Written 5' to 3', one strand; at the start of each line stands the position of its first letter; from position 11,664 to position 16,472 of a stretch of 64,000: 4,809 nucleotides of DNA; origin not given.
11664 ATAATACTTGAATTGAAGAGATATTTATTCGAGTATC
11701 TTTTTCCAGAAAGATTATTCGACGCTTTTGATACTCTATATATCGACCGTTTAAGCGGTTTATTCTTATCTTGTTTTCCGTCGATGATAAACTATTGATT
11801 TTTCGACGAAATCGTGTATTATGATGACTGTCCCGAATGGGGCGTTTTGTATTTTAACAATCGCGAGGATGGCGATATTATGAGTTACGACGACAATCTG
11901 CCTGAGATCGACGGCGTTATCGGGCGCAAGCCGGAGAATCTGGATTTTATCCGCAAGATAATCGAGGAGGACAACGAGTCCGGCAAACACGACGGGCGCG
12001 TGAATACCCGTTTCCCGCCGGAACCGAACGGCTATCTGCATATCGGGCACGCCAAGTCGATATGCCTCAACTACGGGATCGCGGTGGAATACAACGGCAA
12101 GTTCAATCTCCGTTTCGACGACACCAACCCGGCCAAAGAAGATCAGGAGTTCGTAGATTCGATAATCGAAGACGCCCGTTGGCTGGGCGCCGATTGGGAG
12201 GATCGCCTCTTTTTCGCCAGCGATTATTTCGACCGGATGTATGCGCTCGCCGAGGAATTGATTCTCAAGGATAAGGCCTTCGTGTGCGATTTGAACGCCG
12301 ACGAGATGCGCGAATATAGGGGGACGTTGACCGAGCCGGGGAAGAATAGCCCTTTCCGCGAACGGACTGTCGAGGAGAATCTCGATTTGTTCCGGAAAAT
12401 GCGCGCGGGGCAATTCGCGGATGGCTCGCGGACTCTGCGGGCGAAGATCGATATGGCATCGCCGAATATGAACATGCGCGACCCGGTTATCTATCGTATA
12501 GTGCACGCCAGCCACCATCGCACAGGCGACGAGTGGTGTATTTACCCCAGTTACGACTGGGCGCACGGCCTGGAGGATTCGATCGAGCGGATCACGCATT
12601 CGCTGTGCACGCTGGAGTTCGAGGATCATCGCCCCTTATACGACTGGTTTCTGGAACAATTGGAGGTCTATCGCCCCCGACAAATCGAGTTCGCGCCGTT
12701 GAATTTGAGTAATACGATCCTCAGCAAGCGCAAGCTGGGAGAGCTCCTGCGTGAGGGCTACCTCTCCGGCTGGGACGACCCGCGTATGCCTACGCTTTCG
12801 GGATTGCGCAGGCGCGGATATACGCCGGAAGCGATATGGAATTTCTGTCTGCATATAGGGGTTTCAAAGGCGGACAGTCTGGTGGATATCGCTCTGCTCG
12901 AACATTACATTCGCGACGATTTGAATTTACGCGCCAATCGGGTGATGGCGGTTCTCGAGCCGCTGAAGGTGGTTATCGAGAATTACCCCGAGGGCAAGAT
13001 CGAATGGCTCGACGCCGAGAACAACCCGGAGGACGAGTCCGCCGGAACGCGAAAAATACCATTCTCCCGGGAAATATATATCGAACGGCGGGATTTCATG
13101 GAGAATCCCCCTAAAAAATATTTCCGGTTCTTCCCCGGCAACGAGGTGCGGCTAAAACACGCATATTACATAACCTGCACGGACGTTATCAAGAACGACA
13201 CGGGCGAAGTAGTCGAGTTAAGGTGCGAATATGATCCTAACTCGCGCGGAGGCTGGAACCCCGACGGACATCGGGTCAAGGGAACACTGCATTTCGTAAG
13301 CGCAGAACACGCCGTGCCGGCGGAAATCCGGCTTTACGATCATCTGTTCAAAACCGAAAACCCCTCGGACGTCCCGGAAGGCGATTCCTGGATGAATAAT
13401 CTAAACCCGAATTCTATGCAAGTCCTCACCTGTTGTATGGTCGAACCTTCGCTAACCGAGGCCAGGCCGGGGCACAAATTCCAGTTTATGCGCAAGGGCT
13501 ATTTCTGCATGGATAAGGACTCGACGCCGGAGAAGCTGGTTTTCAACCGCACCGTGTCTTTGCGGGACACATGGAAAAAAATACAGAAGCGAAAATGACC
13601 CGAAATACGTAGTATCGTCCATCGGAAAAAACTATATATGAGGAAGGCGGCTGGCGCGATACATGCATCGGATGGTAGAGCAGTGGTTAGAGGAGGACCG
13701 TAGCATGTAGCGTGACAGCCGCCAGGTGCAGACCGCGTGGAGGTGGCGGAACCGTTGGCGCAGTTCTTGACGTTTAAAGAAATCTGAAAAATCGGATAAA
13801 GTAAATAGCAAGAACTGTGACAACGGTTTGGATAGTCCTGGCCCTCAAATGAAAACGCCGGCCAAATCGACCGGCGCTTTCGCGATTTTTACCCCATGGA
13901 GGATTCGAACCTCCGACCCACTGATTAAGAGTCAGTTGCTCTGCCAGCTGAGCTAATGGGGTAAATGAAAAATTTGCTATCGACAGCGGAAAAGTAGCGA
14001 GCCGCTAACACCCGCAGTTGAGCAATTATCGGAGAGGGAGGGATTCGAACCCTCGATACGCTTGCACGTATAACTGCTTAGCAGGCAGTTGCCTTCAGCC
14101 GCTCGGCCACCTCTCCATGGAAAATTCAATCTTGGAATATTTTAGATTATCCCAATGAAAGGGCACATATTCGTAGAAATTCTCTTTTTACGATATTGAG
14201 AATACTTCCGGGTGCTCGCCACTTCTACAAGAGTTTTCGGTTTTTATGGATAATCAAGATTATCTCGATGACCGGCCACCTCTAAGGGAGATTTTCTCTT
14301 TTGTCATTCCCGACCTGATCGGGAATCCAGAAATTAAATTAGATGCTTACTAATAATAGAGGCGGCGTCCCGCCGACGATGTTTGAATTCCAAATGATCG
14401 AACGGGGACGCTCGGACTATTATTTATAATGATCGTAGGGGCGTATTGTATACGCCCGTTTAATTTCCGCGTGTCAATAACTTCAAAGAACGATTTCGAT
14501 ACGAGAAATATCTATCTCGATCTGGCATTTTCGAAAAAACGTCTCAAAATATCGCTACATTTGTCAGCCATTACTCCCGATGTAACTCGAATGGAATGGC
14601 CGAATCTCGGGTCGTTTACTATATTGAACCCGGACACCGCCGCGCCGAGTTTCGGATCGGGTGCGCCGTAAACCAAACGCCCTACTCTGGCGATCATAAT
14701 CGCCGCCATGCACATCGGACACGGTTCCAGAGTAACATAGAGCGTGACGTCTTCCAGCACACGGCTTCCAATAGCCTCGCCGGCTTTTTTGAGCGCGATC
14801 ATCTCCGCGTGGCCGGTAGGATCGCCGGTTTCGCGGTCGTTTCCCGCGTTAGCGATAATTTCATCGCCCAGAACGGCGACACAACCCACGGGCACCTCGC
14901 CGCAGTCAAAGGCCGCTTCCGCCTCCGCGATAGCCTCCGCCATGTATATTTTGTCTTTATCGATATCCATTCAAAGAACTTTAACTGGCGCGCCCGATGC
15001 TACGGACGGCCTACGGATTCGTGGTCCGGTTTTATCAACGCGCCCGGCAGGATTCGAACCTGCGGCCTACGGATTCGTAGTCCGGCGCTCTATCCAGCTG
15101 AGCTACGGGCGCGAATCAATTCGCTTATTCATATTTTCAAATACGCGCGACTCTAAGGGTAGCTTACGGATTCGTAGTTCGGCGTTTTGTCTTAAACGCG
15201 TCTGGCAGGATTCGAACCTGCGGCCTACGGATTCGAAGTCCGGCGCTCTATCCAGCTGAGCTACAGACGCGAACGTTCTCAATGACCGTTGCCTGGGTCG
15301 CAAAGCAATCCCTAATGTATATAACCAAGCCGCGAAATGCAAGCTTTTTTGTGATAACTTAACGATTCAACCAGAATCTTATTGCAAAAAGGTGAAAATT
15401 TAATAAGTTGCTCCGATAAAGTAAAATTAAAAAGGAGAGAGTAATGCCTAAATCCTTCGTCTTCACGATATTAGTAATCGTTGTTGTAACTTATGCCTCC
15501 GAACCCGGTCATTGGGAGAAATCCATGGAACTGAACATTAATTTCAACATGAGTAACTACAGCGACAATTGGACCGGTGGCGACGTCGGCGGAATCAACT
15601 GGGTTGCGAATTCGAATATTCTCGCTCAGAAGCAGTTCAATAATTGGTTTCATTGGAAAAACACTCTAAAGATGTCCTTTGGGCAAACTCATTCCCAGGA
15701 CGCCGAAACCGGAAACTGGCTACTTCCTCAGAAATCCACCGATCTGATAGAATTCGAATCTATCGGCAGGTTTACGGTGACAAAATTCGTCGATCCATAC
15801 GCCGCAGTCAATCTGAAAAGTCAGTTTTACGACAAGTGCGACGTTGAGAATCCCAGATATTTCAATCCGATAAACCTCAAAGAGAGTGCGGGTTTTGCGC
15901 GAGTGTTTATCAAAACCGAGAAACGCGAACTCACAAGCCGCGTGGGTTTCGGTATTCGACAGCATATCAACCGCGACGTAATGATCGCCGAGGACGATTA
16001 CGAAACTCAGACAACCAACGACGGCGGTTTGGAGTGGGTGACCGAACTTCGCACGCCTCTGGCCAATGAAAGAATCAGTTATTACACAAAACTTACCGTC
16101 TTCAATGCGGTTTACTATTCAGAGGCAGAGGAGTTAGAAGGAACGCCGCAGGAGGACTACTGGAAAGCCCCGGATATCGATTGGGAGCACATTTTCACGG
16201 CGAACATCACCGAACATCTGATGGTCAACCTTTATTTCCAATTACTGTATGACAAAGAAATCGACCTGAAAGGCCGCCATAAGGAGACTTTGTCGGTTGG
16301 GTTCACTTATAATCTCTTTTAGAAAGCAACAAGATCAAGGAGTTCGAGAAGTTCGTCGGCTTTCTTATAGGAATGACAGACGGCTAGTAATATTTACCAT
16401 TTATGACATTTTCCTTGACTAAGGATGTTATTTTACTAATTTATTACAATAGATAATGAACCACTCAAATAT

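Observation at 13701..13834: Structured ~110-135 nt non-coding element present twice in opposite orientations (13.7 kb and 46.16-46.27 kb)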

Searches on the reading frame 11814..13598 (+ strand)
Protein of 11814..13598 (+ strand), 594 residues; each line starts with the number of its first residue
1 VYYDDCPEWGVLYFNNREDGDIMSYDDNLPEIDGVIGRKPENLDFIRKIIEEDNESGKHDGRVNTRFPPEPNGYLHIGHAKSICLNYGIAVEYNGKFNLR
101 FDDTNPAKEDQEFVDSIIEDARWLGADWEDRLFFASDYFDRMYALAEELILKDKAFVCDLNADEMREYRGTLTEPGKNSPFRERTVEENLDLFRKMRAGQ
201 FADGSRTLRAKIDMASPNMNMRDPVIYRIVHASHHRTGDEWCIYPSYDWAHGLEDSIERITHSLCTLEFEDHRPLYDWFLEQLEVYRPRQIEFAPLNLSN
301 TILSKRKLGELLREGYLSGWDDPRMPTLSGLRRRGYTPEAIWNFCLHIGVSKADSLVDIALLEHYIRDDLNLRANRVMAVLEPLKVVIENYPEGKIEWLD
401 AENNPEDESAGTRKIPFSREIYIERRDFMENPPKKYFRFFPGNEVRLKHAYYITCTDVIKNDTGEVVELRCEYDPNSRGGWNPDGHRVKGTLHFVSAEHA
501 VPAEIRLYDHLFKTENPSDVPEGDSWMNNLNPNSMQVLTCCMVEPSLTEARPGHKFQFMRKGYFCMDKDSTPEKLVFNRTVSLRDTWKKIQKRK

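Call 21: search_protein_families(library=pfam, proteins=[window:11814-13598:+])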
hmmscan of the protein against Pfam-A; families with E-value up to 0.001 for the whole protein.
window:11814-13598:+ (594 aa): 3 families
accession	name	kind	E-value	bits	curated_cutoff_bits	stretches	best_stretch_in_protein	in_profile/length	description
PF00749.27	tRNA-synt_1c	-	1e-104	350.3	23.4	1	63-370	2-312/314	tRNA synthetases class I (E and Q), catalytic domain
PF03950.23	tRNA-synt_1c_C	-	1.9e-31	108.6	23.9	1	374-474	1-91/91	tRNA synthetases class I (E and Q), anti-codon binding domain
PF20974.2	tRNA-synt_1c_C2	-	7.9e-23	81.4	23.9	1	491-567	1-69/69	tRNA synthetases class I (E and Q), anti-codon binding domain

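Call 40: find_homologous_proteins(query=window:11814-13598:+, max_evalue=1e-100)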
Query window:11814-13598:+ (594 aa): 8000 proteins with E <= 1e-100 among 8000 candidates; the best 120 are listed.
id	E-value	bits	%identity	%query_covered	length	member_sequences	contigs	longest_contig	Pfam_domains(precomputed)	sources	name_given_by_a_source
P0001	0.0e+0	1278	93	96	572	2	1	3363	PF20974.3,PF00749.28,PF03950.24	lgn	-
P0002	0.0e+0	1217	87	96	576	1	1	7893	PF20974.3,PF00749.28,PF03950.24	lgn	-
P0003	0.0e+0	1163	83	97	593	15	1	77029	PF20974.3,PF00749.28,PF03950.24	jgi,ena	-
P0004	0.0e+0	1024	76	95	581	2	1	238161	PF20974.3,PF00749.28,PF03950.24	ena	-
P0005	0.0e+0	1021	76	93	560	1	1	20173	PF20974.3,PF00749.28,PF03950.24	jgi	-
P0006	0.0e+0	1018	76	93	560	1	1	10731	PF20974.3,PF00749.28,PF03950.24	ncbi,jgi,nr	ncbi:glutamine--tRNA ligase [bacterium]|nr:MAG: glutamine--tRNA ligase [bacterium]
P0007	0.0e+0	1014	75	94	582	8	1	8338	PF20974.3,PF00749.28,PF03950.24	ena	-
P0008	4.4e-296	1001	73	94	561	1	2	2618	PF20974.3,PF00749.28,PF03950.24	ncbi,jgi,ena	-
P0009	1.3e-291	987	74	93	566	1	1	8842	PF20974.3,PF00749.28,PF03950.24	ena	-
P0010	1.5e-291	986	74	93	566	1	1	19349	PF20974.3,PF00749.28,PF03950.24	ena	-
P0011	1.1e-290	984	74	93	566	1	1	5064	PF20974.3,PF00749.28,PF03950.24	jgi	-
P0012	1.5e-290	983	74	93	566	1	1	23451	PF20974.3,PF00749.28,PF03950.24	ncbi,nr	ncbi:glutamine--tRNA ligase/YqeY domain fusion protein [bacterium]|nr:glutamine--tRNA ligase/YqeY do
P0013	4.4e-290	982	74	93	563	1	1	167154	PF20974.3,PF00749.28,PF03950.24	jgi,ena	-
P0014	3.0e-289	979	70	95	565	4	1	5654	PF20974.3,PF00749.28,PF03950.24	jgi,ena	-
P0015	3.3e-288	975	73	93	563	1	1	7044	PF20974.3,PF00749.28,PF03950.24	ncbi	-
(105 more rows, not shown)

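Call 41: find_encoding_contigs(protein=P0003, flank=10000, max_places=2)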
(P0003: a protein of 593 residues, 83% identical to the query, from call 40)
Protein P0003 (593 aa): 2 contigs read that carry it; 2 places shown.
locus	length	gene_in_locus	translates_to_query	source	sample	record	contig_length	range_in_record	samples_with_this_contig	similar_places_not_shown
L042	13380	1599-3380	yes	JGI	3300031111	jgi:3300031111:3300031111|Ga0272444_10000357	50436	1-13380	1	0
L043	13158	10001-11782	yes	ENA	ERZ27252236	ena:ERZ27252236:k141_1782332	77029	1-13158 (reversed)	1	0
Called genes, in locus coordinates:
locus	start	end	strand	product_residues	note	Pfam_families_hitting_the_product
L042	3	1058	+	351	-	?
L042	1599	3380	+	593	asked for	PF00749:tRNA-synt_1c, PF03950:tRNA-synt_1c_C, PF20974:tRNA-synt_1c_C2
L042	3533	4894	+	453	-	PF18962:Por_Secre_tail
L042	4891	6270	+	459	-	PF18962:Por_Secre_tail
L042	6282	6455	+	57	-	-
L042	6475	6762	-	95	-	-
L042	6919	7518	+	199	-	PF13298:LigD_N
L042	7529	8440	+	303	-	PF21686:LigD_Prim-Pol, PF01896:DNA_primase_S (weak)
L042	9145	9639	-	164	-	-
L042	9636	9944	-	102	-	-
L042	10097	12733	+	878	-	-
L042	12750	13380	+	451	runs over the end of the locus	PF00930:DPPIV_N (faint), PF25174:Beta-prop_THOC3 (faint), PF26549:Tricorn_N (faint), PF26550:Tricorn_2nd (weak), PF23381:Beta-prop_IFT122_1st (weak)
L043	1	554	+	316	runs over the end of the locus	PF00696:AA_kinase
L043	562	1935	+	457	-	PF01743:PolyA_pol, PF12627:PolyA_pol_RNAbd, PF01966:HD, PF13735:tRNA_NucTran2_2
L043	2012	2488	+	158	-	PF00037:Fer4 (faint), PF13237:Fer4_10 (weak), PF14697:Fer4_21 (weak), PF12838:Fer4_7, PF13187:Fer4_9 (weak), PF13484:Fer4_16 (faint)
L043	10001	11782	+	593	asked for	PF00749:tRNA-synt_1c, PF03950:tRNA-synt_1c_C, PF20974:tRNA-synt_1c_C2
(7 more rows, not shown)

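Call 42: find_encoding_contigs(protein=P0002, flank=10000, max_places=2)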
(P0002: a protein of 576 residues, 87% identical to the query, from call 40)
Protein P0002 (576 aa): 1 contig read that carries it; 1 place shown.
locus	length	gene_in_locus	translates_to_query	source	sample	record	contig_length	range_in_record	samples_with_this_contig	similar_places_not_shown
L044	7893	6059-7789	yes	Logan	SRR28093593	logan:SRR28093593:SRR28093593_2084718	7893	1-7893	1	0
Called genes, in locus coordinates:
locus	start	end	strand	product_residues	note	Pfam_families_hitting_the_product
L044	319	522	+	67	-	-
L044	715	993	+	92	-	PF06005:ZapB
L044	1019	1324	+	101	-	PF05164:ZapA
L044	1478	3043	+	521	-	PF12072:RNase_Y_N, PF00013:KH_1 (faint), PF01966:HD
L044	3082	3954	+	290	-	PF00149:Metallophos, PF13277:YmdB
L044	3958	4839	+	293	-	PF01259:SAICAR_synt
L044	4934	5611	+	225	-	PF18962:Por_Secre_tail (weak)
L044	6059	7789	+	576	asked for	PF00749:tRNA-synt_1c, PF03950:tRNA-synt_1c_C, PF20974:tRNA-synt_1c_C2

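Call 43: find_encoding_contigs(protein=P0004, flank=10000, max_places=2)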
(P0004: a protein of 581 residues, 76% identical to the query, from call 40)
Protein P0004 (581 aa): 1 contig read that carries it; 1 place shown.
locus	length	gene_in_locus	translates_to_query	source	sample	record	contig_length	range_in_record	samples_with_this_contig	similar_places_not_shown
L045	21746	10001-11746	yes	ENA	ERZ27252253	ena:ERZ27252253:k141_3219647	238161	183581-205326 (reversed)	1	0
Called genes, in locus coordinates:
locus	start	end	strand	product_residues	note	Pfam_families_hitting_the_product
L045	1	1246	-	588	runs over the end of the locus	-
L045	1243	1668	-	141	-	-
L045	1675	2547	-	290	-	PF07963:N_methyl (weak)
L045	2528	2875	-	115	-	-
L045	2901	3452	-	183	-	-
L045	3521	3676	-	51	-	-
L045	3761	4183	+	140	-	-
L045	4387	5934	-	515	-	PF01839:FG-GAP (faint), PF13517:FG-GAP_3 (faint), PF18962:Por_Secre_tail (faint)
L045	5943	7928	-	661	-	PF06439:3keto-disac_hyd (faint), PF16656:Pur_ac_phosph_N, PF00149:Metallophos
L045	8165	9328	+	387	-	PF00691:OmpA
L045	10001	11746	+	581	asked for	PF00749:tRNA-synt_1c, PF03950:tRNA-synt_1c_C, PF20974:tRNA-synt_1c_C2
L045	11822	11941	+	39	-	-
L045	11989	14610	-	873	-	PF01734:Patatin, PF07244:POTRA (weak), PF01103:Omp85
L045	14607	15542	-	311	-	PF13513:HEAT_EZ (faint), PF02985:HEAT (faint), PF13646:HEAT_2, PF03130:HEAT_PBS (weak), PF13646:HEAT_2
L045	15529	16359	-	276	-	PF00106:adh_short, PF01370:Epimerase (faint), PF08659:KR, PF13561:adh_short_C2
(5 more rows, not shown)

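Call 48: find_encoding_contigs(protein=P0001, flank=10000, max_places=2)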
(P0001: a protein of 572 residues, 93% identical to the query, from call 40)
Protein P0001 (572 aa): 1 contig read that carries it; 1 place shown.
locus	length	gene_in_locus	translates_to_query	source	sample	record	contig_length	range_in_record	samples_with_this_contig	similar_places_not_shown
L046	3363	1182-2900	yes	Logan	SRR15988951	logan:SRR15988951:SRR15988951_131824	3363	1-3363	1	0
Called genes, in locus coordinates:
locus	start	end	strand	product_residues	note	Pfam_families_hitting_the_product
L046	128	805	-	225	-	PF00072:Response_reg, PF08281:Sigma70_r4_2, PF00196:GerE, PF04545:Sigma70_r4 (weak)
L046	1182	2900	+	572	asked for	PF00749:tRNA-synt_1c, PF03950:tRNA-synt_1c_C, PF20974:tRNA-synt_1c_C2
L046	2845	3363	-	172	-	?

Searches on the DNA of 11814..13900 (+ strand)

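Call 9: search_rna_families(source=window, start=13550, end=13900, threshold=evalue, max_evalue=10)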
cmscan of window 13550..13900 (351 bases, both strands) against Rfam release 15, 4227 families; matches with E-value up to 10: 9.
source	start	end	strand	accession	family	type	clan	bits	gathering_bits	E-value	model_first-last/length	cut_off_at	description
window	13750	13826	-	RF03566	mir-4875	Gene; miRNA;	-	20.9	90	0.088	1-73/73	no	mir-4875 microRNA precursor family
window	13750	13828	+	RF01061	mir-548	Gene; miRNA;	-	20.4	90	0.19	15-70/84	no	mir-548 microRNA precursor family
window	13745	13838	+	RF02244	mir-785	Gene; miRNA;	-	17.4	62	0.59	1-90/90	no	mir-785 microRNA precursor family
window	13748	13830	+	RF00251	mir-219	Gene; miRNA;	-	16.6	54.5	0.5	1-79/79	no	mir-219 microRNA precursor family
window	13751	13827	-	RF00251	mir-219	Gene; miRNA;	-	15.6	54.5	1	1-79/79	no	mir-219 microRNA precursor family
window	13842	13876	-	RF02996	int-alpA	Gene; sRNA;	-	15.5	35.8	1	1-71/71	no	int-alpA RNA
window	13643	13725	-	RF03982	mir-4865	Gene; miRNA;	-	14.6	100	5.6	1-84/84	no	mir-4865 microRNA precursor family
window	13844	13900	-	RF02609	BSR0602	Gene; sRNA;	-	11.6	191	3.2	112-169/169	5'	Brucella sRNA 0602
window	13852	13880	+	RF02503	Atu_C9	Gene; sRNA;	-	7.9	40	6.6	163-192/192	no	Rhizobiales sRNA Atu_C9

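Call 44: search_with_rna_model(model_id=R1, sources=[L042, L043, L044, L045], max_evalue=1)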
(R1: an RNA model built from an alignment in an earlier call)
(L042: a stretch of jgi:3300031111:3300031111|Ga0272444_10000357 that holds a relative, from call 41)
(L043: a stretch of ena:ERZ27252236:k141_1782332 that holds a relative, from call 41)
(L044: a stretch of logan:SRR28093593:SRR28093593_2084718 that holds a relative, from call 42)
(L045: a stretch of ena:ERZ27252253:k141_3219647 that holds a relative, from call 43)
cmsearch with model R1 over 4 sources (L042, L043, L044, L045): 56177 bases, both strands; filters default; matches with E-value up to 1: 3.
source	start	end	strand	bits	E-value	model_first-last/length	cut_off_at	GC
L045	4198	4287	-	97.1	1.9e-28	1-90/90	no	0.48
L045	4204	4293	+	39.1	4.3e-10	1-90/90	no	0.48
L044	5791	5878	-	31.7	9.4e-08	1-90/90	no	0.49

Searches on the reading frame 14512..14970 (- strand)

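Call 21: search_protein_families(library=pfam, proteins=[window:14512-14970:-])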
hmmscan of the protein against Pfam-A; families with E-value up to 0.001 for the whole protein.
window:14512-14970:- (152 aa): 4 families
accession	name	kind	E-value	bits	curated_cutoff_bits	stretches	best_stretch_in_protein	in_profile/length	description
PF14437.12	MafB19-deam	-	7.1e-35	120.4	27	1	6-150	3-142/142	MafB19-like deaminase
PF00383.29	dCMP_cyt_deam_1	-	1.3e-25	89.7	25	1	5-102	3-101/102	Cytidine and deoxycytidylate deaminase zinc-binding region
PF14439.12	Bd3614-deam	-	4.2e-06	27.2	38.5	1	41-105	23-92/113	Bd3614-like deaminase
PF18750.7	SNAD4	-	0.0006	20.3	27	0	51-92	30-72/130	Secreted Novel AID/APOBEC-like Deaminase 4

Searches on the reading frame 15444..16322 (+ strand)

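Call 21: search_protein_families(library=pfam, proteins=[window:15444-16322:+])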
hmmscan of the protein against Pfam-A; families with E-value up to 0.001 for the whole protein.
window:15444-16322:+ (292 aa): 1 family
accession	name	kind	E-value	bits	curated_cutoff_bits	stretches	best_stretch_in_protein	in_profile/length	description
PF11276.14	DUF3078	-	1.5e-09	38.6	25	1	37-130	4-90/92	Protein of unknown function (DUF3078)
